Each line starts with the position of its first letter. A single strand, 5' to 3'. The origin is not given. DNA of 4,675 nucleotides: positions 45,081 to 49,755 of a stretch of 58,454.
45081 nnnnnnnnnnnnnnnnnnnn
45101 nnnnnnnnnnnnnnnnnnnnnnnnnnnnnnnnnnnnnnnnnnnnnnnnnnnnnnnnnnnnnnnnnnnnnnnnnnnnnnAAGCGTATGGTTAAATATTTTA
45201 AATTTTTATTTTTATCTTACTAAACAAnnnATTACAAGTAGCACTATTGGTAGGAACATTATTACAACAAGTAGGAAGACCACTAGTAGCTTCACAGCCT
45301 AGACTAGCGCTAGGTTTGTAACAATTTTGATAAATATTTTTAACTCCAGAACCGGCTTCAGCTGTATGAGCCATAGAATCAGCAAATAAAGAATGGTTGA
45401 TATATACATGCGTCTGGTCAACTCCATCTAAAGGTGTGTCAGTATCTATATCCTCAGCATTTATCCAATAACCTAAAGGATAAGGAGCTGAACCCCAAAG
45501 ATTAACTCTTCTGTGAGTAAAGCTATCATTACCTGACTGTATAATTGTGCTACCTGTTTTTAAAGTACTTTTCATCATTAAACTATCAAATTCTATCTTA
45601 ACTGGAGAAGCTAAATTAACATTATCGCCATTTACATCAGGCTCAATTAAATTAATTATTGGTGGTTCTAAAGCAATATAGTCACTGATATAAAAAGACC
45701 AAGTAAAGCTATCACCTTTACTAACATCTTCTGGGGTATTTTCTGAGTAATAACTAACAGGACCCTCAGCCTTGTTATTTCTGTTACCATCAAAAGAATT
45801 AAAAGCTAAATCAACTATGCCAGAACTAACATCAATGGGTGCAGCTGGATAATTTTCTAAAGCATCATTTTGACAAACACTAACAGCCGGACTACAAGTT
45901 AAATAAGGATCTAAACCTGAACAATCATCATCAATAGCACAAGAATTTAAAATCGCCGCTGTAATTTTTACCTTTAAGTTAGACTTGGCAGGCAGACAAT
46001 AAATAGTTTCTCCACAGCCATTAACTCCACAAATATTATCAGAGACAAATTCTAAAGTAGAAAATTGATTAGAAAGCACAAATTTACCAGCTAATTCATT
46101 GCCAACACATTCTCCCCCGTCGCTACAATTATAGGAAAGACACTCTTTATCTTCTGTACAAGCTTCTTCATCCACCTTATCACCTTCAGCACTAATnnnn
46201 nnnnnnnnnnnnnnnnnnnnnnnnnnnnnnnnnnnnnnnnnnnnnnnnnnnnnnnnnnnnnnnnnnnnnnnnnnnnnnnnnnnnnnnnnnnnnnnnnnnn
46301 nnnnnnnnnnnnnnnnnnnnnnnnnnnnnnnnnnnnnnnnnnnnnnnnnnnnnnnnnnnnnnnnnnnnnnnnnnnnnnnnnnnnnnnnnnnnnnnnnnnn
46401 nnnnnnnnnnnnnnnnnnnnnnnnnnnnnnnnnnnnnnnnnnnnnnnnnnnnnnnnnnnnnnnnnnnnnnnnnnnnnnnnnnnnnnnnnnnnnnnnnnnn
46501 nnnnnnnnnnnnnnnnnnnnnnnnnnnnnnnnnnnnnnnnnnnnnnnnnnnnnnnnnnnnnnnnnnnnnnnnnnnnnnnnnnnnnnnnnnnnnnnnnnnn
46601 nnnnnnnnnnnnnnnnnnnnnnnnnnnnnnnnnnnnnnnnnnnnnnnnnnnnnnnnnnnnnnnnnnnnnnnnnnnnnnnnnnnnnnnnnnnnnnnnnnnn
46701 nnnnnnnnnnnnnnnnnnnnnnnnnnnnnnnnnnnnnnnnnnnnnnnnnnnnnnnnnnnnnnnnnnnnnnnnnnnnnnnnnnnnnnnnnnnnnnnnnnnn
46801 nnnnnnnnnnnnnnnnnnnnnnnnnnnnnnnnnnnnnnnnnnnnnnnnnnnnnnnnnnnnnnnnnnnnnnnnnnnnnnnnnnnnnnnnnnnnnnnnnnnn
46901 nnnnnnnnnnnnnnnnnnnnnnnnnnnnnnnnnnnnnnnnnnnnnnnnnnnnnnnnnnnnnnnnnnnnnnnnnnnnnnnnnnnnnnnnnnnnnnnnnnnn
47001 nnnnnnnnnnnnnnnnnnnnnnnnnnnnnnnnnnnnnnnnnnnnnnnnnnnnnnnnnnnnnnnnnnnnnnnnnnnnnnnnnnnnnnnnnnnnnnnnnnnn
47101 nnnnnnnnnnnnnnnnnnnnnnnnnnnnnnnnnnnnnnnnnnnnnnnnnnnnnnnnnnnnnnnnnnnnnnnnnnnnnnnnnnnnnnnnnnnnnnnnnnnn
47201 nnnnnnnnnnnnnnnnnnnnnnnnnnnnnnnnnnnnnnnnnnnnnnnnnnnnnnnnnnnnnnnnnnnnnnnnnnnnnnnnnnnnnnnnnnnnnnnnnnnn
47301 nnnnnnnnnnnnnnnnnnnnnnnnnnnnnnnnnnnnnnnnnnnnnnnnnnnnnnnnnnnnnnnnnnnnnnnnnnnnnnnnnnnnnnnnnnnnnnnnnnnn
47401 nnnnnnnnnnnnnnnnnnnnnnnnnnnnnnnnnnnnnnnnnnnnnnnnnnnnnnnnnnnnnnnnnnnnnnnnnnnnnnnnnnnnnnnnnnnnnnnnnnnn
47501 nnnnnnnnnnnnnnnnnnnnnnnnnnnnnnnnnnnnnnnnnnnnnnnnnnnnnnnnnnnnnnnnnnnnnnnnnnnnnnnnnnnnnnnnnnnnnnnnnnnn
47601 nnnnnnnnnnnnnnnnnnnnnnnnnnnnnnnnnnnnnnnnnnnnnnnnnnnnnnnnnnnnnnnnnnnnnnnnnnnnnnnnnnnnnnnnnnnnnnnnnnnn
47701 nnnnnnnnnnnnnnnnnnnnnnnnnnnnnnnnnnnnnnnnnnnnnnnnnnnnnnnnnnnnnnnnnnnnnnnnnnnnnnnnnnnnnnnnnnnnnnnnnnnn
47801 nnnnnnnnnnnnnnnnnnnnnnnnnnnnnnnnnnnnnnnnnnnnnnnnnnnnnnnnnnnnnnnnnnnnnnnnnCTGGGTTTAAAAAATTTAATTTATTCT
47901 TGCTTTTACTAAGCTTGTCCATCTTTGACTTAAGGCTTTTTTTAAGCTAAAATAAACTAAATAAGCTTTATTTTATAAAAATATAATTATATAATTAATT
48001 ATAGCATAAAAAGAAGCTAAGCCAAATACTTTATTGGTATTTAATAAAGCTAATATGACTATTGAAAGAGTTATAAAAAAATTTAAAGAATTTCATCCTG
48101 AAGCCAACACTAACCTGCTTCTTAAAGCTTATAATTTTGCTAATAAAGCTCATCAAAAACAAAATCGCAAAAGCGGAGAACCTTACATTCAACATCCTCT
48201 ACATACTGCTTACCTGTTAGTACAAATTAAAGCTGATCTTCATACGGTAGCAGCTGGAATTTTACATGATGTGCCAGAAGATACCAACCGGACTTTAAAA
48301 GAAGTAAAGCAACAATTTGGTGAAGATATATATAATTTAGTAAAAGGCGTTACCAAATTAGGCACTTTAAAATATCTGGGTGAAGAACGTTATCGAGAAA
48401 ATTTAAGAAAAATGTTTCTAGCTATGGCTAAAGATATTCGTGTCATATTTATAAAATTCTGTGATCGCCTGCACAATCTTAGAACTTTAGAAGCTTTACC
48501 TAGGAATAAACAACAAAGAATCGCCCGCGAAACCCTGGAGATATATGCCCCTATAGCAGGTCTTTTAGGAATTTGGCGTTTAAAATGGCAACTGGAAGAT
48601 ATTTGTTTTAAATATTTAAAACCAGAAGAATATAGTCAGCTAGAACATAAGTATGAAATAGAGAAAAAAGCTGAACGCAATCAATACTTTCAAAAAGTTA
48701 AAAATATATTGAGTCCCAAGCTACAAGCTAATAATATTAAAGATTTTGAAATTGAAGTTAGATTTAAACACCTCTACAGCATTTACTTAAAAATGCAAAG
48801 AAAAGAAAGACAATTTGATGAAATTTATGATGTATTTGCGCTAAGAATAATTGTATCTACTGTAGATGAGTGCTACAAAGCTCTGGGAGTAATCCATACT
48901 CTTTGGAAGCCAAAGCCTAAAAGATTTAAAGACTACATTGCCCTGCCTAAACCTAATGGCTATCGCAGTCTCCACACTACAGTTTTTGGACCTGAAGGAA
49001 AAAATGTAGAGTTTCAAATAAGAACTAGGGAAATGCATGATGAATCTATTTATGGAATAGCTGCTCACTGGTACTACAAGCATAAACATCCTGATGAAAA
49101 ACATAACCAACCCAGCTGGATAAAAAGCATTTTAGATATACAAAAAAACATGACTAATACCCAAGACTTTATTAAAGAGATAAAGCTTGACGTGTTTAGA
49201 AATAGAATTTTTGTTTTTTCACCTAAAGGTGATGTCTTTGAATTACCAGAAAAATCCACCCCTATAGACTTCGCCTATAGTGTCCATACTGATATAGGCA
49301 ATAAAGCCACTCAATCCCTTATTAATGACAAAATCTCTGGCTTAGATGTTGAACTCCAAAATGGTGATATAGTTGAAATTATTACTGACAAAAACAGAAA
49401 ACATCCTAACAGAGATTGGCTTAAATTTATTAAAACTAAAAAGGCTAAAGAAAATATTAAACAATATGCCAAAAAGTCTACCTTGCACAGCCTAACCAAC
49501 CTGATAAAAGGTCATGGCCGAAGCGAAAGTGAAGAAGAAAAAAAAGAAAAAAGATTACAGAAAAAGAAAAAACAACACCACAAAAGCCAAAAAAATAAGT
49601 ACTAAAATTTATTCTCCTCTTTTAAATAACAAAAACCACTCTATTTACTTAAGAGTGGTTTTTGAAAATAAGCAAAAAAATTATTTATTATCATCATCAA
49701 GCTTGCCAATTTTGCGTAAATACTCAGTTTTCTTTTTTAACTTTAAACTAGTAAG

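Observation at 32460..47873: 15.4-kb co-directional block of seven genes encoding only exported or membrane-anchored proteins: candidate uncharacterised cell-surface fibre or adhesion apparatus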

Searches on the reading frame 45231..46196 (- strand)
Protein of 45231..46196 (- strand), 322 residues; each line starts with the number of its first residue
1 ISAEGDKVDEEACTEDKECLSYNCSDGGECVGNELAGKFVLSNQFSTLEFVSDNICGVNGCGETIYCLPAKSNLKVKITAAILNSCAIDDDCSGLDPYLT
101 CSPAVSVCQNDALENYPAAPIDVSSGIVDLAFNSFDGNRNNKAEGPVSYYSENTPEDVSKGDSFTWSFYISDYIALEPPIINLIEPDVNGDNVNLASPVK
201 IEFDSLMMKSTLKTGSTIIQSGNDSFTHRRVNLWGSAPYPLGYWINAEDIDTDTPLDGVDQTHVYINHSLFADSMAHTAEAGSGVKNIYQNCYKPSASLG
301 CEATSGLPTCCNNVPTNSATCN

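Call 57: search_protein_families(library=pfam, max_evalue=1, proteins=[window:45231-46196:-])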
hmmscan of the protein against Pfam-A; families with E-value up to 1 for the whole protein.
seq(322 aa): 1 family
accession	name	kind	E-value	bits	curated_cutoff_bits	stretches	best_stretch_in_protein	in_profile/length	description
PF13205.12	Big_5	-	0.16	13.1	23.6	1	178-223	4-51/105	Bacterial Ig-like domain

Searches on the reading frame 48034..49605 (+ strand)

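Call 7: search_protein_families(library=pfam, proteins=[window:48034-49605:+], max_evalue=0.001)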
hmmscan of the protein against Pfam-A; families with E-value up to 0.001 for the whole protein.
window:48034-49605:+ (523 aa): 4 families
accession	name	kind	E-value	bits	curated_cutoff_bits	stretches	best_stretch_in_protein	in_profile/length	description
PF13328.12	HD_4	-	2.9e-48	164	27.2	1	32-181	1-156/156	HD domain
PF04607.23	RelA_SpoT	-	2e-43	147.7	27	1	243-351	2-111/113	Region found in RelA / SpoT proteins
PF02824.27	TGS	-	5.5e-20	71.6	22.2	1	392-451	1-60/60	TGS domain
PF01966.28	HD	-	3.7e-08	34.1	22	1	51-148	1-115/116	HD domain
